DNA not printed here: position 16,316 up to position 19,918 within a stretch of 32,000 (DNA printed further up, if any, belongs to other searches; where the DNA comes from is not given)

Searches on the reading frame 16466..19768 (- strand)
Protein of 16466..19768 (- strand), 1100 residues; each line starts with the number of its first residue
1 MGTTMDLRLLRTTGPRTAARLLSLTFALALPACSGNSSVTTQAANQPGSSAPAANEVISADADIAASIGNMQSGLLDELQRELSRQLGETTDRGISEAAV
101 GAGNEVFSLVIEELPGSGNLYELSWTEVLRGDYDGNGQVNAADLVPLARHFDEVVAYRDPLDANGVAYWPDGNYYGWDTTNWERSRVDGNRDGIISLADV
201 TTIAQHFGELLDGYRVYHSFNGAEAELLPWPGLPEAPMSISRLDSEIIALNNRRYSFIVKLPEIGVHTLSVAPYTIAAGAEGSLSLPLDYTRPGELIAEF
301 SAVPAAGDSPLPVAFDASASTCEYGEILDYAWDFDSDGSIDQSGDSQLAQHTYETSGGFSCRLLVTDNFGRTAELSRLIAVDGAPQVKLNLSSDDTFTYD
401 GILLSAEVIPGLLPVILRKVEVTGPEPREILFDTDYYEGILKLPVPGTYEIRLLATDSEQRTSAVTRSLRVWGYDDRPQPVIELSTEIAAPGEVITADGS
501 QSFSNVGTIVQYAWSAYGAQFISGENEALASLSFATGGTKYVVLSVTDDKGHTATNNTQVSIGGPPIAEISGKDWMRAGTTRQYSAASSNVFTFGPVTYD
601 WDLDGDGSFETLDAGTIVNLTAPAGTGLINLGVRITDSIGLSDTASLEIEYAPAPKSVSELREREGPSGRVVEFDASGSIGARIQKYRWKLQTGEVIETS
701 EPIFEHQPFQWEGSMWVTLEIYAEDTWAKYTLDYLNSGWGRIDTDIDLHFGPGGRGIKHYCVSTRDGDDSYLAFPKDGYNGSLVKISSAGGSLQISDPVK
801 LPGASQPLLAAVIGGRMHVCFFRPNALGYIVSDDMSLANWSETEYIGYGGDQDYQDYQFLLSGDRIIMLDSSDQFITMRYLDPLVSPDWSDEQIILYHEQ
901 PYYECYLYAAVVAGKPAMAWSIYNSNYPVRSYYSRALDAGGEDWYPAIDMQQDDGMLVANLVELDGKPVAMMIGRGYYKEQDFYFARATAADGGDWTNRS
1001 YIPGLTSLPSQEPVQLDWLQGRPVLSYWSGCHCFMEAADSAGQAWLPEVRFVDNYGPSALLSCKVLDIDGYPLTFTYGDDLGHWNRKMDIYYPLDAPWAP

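Call 6: search_protein_families(library=pfam, proteins=[window:16466-19768:-], max_evalue=0.01)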
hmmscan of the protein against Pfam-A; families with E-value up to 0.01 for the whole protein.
window:16466-19768:- (1100 aa): 3 families
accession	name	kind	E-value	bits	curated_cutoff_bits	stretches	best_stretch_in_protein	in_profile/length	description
PF18911.6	PKD_4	-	1.4e-27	96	27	2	305-374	12-77/85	PKD domain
PF00801.26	PKD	-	6.9e-15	55.3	23.5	1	300-373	4-73/80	PKD domain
PF22352.2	K319L-like_PKD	-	1.3e-11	44.8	27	1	487-561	6-83/84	K319L-like, PKD domain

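Call 7: search_protein_families(library=padloc, proteins=[window:16466-19768:-], max_evalue=0.001)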
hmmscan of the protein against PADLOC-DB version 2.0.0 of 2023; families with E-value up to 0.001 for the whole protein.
window:16466-19768:- (1100 aa): 0 families
